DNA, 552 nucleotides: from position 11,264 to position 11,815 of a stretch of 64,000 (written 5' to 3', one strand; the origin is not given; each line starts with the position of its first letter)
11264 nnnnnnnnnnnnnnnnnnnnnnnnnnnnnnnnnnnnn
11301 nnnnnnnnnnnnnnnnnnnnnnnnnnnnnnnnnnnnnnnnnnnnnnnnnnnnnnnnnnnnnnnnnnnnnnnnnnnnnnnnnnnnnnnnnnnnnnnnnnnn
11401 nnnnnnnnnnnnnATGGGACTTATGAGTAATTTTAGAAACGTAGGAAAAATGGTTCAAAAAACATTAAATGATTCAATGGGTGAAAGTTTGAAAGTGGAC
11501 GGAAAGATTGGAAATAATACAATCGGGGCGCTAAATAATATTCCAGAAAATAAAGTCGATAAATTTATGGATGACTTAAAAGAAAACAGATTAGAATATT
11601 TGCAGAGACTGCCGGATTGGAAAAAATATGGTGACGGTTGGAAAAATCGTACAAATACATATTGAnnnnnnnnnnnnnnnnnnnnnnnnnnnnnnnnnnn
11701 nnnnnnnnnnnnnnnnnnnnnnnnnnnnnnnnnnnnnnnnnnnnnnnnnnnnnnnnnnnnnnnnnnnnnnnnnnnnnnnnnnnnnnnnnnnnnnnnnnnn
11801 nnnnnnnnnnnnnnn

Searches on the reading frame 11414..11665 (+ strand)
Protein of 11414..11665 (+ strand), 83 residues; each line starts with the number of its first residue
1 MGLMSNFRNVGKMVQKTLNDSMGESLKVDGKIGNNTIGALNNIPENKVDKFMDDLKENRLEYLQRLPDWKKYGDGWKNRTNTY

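Call 9: search_protein_families(library=pfam, max_evalue=1, proteins=[window:11414-11665:+])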
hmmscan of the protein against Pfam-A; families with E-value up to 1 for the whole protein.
window:11414-11665:+ (83 aa): 4 families
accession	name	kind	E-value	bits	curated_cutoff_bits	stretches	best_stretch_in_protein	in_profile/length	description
PF09374.15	PG_binding_3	-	7.5e-08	32.9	24.6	1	12-80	4-75/76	Predicted Peptidoglycan domain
PF05478.16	Prominin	-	0.0057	15.3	34.3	1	5-76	345-416/799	Prominin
PF10464.14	Peptidase_U40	-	0.21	11.7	27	1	21-49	7-35/212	Peptidase U40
PF12646.12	DUF3783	-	0.24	11.8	27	1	40-61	5-26/56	Domain of unknown function (DUF3783)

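Call 113: search_protein_families(library=pfam, max_evalue=0.1, proteins=[L113:2266-2850:+, L113:2924-3112:+])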
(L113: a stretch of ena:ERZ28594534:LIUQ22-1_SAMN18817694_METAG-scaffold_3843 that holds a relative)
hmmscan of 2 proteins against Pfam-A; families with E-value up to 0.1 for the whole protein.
L113:2266-2850:+ (194 aa): 2 families
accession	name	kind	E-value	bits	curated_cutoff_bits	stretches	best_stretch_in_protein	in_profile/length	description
PF00589.27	Phage_integrase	-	1.3e-16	61.3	27.1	1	9-181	5-169/172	Phage integrase family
PF09119.15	SicP-binding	-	0.0065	16.9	25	1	83-121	35-73/84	SicP binding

L113:2924-3112:+ (62 aa): 0 families
